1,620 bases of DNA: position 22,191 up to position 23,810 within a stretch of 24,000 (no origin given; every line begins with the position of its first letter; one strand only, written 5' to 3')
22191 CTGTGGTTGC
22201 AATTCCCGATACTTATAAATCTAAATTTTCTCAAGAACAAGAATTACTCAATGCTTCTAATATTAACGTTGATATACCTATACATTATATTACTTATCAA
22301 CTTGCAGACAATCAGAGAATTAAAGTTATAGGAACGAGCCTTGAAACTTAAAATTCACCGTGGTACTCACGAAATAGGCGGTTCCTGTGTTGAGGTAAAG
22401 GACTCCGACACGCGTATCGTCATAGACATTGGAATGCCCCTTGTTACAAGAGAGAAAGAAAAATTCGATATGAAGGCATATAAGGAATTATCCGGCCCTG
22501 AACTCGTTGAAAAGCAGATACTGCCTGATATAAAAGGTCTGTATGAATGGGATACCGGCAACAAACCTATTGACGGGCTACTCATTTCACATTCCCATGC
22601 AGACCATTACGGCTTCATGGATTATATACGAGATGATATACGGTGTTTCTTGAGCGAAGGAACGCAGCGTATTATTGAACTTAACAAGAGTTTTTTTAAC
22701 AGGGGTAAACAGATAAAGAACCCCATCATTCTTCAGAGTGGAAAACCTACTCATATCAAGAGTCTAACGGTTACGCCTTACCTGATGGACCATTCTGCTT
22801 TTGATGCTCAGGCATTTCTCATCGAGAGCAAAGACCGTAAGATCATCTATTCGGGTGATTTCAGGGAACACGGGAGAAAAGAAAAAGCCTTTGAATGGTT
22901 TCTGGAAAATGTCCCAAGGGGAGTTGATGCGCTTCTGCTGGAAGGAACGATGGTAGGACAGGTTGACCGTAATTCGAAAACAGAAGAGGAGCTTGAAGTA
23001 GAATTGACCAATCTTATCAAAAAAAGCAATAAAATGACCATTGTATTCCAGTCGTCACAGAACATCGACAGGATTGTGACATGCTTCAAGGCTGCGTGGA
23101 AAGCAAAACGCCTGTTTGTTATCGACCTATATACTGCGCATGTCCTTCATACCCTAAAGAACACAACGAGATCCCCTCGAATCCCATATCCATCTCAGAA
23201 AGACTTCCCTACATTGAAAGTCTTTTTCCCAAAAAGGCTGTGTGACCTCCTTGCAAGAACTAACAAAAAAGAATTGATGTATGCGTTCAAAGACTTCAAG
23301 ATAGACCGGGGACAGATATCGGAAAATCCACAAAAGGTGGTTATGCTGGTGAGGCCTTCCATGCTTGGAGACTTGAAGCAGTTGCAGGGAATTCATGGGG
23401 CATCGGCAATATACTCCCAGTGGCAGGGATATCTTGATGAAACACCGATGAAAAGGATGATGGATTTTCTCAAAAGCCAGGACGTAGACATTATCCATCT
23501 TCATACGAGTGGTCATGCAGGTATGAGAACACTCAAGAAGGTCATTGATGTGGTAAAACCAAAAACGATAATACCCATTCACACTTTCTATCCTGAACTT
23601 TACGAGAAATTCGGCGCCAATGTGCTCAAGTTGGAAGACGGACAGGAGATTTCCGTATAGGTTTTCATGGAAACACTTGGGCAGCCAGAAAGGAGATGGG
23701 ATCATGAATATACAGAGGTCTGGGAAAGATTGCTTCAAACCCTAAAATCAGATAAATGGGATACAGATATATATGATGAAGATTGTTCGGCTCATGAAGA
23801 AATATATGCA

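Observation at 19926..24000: Candidate module B: WYL-2, a Cys-rich small ORF, a RecB-like nuclease, a beta-CASP MBL nuclease and an unknown, all translationally coupled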

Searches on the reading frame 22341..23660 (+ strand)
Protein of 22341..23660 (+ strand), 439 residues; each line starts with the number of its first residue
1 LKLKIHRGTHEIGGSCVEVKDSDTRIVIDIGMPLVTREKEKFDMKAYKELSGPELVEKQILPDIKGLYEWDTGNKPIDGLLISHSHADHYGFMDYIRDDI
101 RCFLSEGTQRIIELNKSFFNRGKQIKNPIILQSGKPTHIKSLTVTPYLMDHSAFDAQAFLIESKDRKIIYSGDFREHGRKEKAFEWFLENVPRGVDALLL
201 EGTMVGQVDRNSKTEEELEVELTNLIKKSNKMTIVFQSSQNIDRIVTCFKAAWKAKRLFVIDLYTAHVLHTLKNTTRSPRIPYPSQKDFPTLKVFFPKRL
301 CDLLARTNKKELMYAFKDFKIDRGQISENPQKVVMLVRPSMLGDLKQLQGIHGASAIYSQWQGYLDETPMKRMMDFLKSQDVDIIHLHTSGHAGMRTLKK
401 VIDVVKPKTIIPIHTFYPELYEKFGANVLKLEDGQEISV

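Call 6: search_protein_families(library=pfam, proteins=[window:22341-23660:+], max_evalue=0.01)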
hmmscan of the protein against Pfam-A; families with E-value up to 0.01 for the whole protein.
window:22341-23660:+ (439 aa): 4 families
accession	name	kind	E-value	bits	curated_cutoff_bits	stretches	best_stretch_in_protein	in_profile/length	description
PF12706.13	Lactamase_B_2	-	4.9e-13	49.6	27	1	75-208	29-170/200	Beta-lactamase superfamily domain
PF00753.33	Lactamase_B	-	3.7e-09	37.2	22.7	1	14-177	6-153/196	Metallo-beta-lactamase superfamily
PF13483.12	Lactamase_B_3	-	7.1e-07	29.8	24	1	12-176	5-113/160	Beta-lactamase superfamily domain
PF07521.17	RMMBL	-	2.5e-05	24.6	21.6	1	384-417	8-42/63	Zn-dependent metallo-hydrolase RNA specificity domain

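Call 8: search_protein_families(library=padloc, proteins=[window:22341-23660:+], max_evalue=0.1)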
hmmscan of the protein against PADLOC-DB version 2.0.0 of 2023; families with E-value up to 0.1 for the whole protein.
window:22341-23660:+ (439 aa): 0 families

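Call 9: search_protein_families(library=ncbifam, proteins=[window:22341-23660:+], max_evalue=0.1)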
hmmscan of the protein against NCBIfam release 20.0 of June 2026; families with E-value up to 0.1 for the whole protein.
window:22341-23660:+ (439 aa): 8 families
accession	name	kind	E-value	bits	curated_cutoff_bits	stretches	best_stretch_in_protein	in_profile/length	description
TIGR00649.1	MG423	subfamily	1.4e-25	89.7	400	2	8-261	8-249/546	RNase J family beta-CASP ribonuclease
NF047419.1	RNase_J1_RnjA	exception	5.8e-17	61.6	820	2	10-261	11-247/549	ribonuclease J1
TIGR03675.1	arCOG00543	equivalog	3.2e-06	25.7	580.2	1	8-95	182-247/631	beta-CASP ribonuclease aCPSF1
NF012229.1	bla_class_B_core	domain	0.0019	18.4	100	1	74-147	49-123/139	metallo-beta-lactamase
NF005312.0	PRK06846.1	subfamily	0.0055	15.6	447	1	367-407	207-248/412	amidohydrolase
NF045584.1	cas14_MBL_CASP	equivalog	0.0066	14.8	800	0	1-36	1-36/612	type VII CRISPR-associated protein Cas14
TIGR02651.1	RNase_Z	equivalog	0.049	12.7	292.95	1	72-167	47-153/302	ribonuclease Z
NF041257.1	GntH_guanitoxin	equivalog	0.078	11.8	333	0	76-96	67-87/374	guanitoxin biosynthesis MBL fold metallo-hydrolase GntH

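Call 10: find_encoding_contigs(protein=window:22341-23660:+, flank=10000, max_places=10)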
Protein window:22341-23660:+ (439 aa): 8 contigs read that carry it; 5 places shown.
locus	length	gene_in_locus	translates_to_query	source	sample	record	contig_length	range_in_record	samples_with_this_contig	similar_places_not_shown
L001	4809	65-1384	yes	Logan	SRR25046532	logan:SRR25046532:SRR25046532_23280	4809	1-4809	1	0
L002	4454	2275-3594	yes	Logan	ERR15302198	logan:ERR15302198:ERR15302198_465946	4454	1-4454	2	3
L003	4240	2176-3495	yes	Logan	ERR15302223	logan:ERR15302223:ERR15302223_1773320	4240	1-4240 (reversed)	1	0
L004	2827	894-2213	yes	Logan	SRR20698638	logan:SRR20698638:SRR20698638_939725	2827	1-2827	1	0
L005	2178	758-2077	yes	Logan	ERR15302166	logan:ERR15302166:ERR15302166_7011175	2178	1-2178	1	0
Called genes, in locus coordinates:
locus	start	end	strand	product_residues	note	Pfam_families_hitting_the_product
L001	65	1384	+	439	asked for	PF00753:Lactamase_B, PF13483:Lactamase_B_3 (faint), PF12706:Lactamase_B_2, PF07521:RMMBL (faint)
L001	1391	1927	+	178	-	-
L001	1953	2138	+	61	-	-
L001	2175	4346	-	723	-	PF05707:Zot (faint), PF05496:RuvB_N (faint), PF05673:DUF815 (weak), PF12775:AAA_7 (faint), PF13191:AAA_16 (faint), PF00004:AAA, PF00910:RNA_helicase (faint), PF00004:AAA, +7 more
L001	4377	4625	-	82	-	-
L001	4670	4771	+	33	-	-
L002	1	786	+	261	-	?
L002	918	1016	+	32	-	-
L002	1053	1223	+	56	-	-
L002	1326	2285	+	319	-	-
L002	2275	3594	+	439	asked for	PF00753:Lactamase_B, PF13483:Lactamase_B_3 (faint), PF12706:Lactamase_B_2, PF07521:RMMBL (faint)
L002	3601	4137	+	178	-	-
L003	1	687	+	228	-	?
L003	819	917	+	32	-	-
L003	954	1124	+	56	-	-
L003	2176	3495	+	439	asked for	PF00753:Lactamase_B, PF13483:Lactamase_B_3 (faint), PF12706:Lactamase_B_2, PF07521:RMMBL (faint)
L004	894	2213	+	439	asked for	PF00753:Lactamase_B, PF13483:Lactamase_B_3 (faint), PF12706:Lactamase_B_2, PF07521:RMMBL (faint)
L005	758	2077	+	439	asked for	PF00753:Lactamase_B, PF13483:Lactamase_B_3 (faint), PF12706:Lactamase_B_2, PF07521:RMMBL (faint)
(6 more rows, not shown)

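Call 24: find_homologous_proteins(query=window:22341-23660:+, max_evalue=1e-10)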
Query window:22341-23660:+ (439 aa): 6516 proteins with E <= 1e-10 among 8000 candidates; the best 120 are listed.
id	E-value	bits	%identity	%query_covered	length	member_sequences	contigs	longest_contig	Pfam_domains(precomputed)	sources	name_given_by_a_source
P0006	8.2e-297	1002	100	100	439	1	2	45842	PF12706.14,PF13483.13,PF07521.18,PF00753.34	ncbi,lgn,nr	ncbi:MAG: MBL fold metallo-hydrolase [Proteobacteria bacterium]|nr:MBL fold metallo-hydrolase [Pseud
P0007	1.9e-242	823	81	100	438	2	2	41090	PF12706.14,PF13483.13,PF00753.34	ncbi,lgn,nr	ncbi:MAG: MBL fold metallo-hydrolase [Syntrophorhabdaceae bacterium]|nr:MBL fold metallo-hydrolase [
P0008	3.5e-160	552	55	100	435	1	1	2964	PF12706.14,PF13483.13,PF07521.18,PF00753.34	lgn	-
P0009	2.4e-156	539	54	100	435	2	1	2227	PF12706.14,PF13483.13,PF07521.18,PF00753.34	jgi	-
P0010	6.4e-155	534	53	100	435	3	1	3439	PF12706.14,PF13483.13,PF00753.34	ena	-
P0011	3.5e-154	532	54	100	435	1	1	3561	PF12706.14,PF13483.13,PF00753.34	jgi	jgi:ribonuclease J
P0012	4.5e-154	532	54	100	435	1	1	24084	PF12706.14,PF13483.13,PF00753.34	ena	-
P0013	7.5e-154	531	55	100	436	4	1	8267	PF12706.14,PF13483.13,PF07521.18,PF00753.34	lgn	-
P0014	1.1e-153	530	53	100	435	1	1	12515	PF12706.14,PF13483.13,PF00753.34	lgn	-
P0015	2.5e-153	529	53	100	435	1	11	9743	PF12706.14,PF13483.13,PF00753.34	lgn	-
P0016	3.8e-153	528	54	100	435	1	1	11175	PF12706.14,PF00753.34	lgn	-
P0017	4.1e-153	528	53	100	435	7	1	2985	PF12706.14,PF13483.13,PF07521.18,PF00753.34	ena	-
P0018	4.2e-153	528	54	100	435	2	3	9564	PF12706.14,PF13483.13,PF00753.34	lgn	-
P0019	7.3e-153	528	54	100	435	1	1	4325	PF12706.14,PF13483.13,PF00753.34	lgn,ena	-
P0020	9.4e-153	527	52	100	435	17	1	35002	PF12706.14,PF13483.13,PF07521.18,PF00753.34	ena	-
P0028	8.0e-149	514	52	100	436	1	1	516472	PF12706.14,PF13483.13,PF07521.18,PF00753.34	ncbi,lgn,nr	ncbi:MAG: MBL fold metallo-hydrolase [Candidatus Schekmanbacteria bacterium]|nr:MBL fold metallo-hyd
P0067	1.1e-137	478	50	100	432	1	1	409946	PF12706.14,PF23023.2,PF13483.13,PF00753.34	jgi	jgi:ribonuclease J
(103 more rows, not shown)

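Call 25: find_encoding_contigs(protein=P0007, flank=8000, max_places=2)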
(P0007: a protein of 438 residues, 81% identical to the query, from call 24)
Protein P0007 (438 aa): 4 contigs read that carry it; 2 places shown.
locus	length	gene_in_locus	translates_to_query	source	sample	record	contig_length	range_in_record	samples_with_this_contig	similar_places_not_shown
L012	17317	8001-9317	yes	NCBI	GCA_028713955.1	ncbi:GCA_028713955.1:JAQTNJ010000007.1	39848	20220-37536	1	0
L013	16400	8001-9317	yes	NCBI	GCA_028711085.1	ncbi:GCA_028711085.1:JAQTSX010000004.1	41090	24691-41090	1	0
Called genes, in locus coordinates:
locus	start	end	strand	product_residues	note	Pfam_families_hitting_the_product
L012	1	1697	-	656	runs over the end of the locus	PF00270:DEAD, PF00271:Helicase_C, PF16124:RecQ_Zn_bind, PF09382:RQC, PF00570:HRDC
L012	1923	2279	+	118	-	-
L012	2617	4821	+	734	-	PF02367:TsaE (faint), PF05496:RuvB_N (faint), PF05673:DUF815 (faint), PF07728:AAA_5 (weak), PF12774:AAA_6 (faint), PF13173:AAA_14 (faint), PF00004:AAA, PF00004:AAA, +7 more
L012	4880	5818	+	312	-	PF08279:HTH_11 (weak), PF13280:WYL, PF25583:WCX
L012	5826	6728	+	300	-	PF00515:TPR_1 (faint)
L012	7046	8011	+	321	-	-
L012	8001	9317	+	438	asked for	PF00753:Lactamase_B (weak), PF13483:Lactamase_B_3 (faint), PF12706:Lactamase_B_2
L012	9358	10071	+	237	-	-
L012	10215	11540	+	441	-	PF02689:Herpes_Helicase (faint), PF05970:PIF1, PF13191:AAA_16 (weak), PF13245:AAA_19, PF13604:AAA_30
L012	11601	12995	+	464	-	-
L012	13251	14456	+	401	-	PF00872:Transposase_mut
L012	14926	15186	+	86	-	PF11746:DUF3303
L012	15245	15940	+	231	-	PF02517:Rce1-like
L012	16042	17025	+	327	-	PF13280:WYL, PF25583:WCX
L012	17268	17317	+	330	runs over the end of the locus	PF20208:ARPP-1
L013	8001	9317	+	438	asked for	PF00753:Lactamase_B (weak), PF13483:Lactamase_B_3 (faint), PF12706:Lactamase_B_2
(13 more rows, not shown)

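Call 26: find_encoding_contigs(protein=P0028, flank=8000, max_places=2)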
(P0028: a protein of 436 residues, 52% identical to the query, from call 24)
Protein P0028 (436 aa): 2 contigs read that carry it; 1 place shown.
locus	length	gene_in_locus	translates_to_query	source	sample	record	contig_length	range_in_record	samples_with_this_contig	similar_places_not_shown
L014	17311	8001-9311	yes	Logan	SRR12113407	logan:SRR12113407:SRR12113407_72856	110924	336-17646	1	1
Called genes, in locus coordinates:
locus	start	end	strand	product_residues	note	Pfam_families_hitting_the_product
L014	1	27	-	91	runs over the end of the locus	PF04026:SpoVG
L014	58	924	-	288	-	PF00288:GHMP_kinases_N, PF08544:GHMP_kinases_C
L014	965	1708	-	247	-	-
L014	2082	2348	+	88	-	-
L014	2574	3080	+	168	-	PF00226:DnaJ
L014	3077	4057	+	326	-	PF08279:HTH_11 (weak), PF13280:WYL, PF25583:WCX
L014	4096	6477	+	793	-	PF02811:PHP, PF07733:DNA_pol3_alpha, PF17657:DNA_pol3_finger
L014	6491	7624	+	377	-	-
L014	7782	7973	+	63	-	-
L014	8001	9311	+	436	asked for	PF00753:Lactamase_B (weak), PF13483:Lactamase_B_3 (faint), PF12706:Lactamase_B_2, PF07521:RMMBL (faint)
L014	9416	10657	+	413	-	PF23914:TPR_CcmH_CycH (faint), PF07719:TPR_2 (faint), PF13371:TPR_9 (faint), PF00515:TPR_1 (weak), PF13181:TPR_8 (weak), PF13414:TPR_11, PF13414:TPR_11 (weak), PF00515:TPR_1 (weak), +12 more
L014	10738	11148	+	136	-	PF02481:DNA_processg_A (faint)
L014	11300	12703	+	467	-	PF07603:Lcl_C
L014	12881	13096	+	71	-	-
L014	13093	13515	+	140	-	PF10130:PIN_2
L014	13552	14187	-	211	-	PF04263:TPK_catalytic, PF04265:TPK_B1_binding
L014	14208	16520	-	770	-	PF00912:Transgly, PF00575:S1 (weak), PF00905:Transpeptidase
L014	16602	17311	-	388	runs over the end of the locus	PF00266:Aminotran_5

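Call 27: find_encoding_contigs(protein=P0067, flank=8000, max_places=2)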
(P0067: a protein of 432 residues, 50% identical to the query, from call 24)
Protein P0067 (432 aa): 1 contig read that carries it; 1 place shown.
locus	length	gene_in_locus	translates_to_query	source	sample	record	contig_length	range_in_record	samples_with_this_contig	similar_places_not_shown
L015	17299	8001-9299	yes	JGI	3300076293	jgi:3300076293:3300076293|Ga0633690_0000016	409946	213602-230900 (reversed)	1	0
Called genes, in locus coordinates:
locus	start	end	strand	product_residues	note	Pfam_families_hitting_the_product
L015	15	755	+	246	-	PF00072:Response_reg, PF00486:Trans_reg_C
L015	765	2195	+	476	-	PF00672:HAMP, PF00512:HisKA, PF02518:HATPase_c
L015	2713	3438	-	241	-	PF00376:MerR, PF13411:MerR_1, PF00376:MerR, PF13411:MerR_1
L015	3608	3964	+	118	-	-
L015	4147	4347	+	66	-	-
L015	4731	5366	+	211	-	PF06353:DUF1062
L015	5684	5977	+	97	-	PF08765:Mor (faint)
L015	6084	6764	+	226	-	PF00891:Methyltransf_2 (weak), PF13489:Methyltransf_23, PF02353:CMAS (weak), PF08241:Methyltransf_11, PF08242:Methyltransf_12, PF13649:Methyltransf_25, PF13847:Methyltransf_31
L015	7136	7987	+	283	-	-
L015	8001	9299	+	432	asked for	PF00753:Lactamase_B, PF13483:Lactamase_B_3 (faint), PF12706:Lactamase_B_2, PF23023:Anti-Pycsar_Apyc1 (faint)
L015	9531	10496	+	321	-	PF14903:WG_beta_rep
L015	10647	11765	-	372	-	PF25198:Spore_GerAC_N, PF05504:Spore_GerAC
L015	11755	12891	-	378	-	PF03845:Spore_permease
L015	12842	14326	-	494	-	PF03323:GerA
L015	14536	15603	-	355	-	PF13478:XdhC_C, PF02625:XdhC_CoxI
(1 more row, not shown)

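Call 52: search_solved_structures(query=window:22341-23660:+, max_evalue=0.01, show_alignments=1)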
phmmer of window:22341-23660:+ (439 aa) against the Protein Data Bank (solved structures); distinct sequences matched with E-value up to 0.01: 17.
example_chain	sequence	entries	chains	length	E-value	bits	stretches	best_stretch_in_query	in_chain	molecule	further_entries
2az4_A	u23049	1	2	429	4.4e-21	78.4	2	4-214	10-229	hypothetical protein EF2904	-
7pcr_A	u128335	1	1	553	1.2e-10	44.1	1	9-418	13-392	Ribonuclease J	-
8cgl_A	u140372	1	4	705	2.6e-10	42.9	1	9-419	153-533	Ribonuclease J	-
6k6s_A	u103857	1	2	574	8.5e-08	34.7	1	73-259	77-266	Ribonuclease J 1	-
3zq4_A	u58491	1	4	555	1.1e-07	34.3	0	74-252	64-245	RIBONUCLEASE J 1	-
5ws2_A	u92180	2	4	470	1.5e-06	30.5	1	8-221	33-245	Ribonuclease J | MPY-RNase J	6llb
5haa_A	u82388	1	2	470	1.7e-06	30.4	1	8-221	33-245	Ribonuclease J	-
5hab_A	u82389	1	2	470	4.1e-05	25.8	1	8-221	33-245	Ribonuclease J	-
5a0t_A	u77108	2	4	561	9.9e-05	24.6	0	75-254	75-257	RIBONUCLEASE J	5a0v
7wnt_A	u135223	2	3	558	0.0002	23.6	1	60-253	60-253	Ribonuclease J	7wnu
6k6w_A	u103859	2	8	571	0.00027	23.1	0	52-241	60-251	Ribonuclease J 2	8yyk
2ycb_A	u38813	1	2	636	0.00032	22.9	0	122-234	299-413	CLEAVAGE AND POLYADENYLATION SPECIFICITY FACTOR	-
8yyj_A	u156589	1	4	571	0.00038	22.6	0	52-241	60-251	Ribonuclease J 2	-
8yyi_A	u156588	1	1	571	0.00088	21.4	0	52-242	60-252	Ribonuclease J 2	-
8yyg_A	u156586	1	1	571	0.005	18.9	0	52-241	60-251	Ribonuclease J 2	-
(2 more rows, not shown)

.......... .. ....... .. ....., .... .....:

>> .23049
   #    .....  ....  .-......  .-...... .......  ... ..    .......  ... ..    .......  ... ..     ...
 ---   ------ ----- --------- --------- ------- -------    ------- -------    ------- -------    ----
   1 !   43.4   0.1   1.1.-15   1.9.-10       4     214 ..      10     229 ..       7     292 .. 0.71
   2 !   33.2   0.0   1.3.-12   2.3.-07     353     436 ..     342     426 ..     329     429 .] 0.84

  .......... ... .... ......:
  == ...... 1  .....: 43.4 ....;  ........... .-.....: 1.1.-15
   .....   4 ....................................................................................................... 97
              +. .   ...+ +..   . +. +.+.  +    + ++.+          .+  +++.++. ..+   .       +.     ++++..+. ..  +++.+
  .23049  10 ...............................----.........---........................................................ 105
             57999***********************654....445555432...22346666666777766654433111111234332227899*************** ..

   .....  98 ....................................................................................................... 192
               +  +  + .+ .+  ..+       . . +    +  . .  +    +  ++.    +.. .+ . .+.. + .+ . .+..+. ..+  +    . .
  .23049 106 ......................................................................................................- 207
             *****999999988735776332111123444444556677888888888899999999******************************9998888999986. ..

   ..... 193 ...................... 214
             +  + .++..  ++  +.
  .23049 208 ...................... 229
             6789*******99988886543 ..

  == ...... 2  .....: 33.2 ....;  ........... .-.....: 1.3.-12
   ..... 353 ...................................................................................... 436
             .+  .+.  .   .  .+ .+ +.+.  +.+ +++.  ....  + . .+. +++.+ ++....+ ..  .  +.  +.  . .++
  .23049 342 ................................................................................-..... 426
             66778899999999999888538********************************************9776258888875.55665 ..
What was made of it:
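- The best named relatives are RNase J family members (calls 9, 52).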
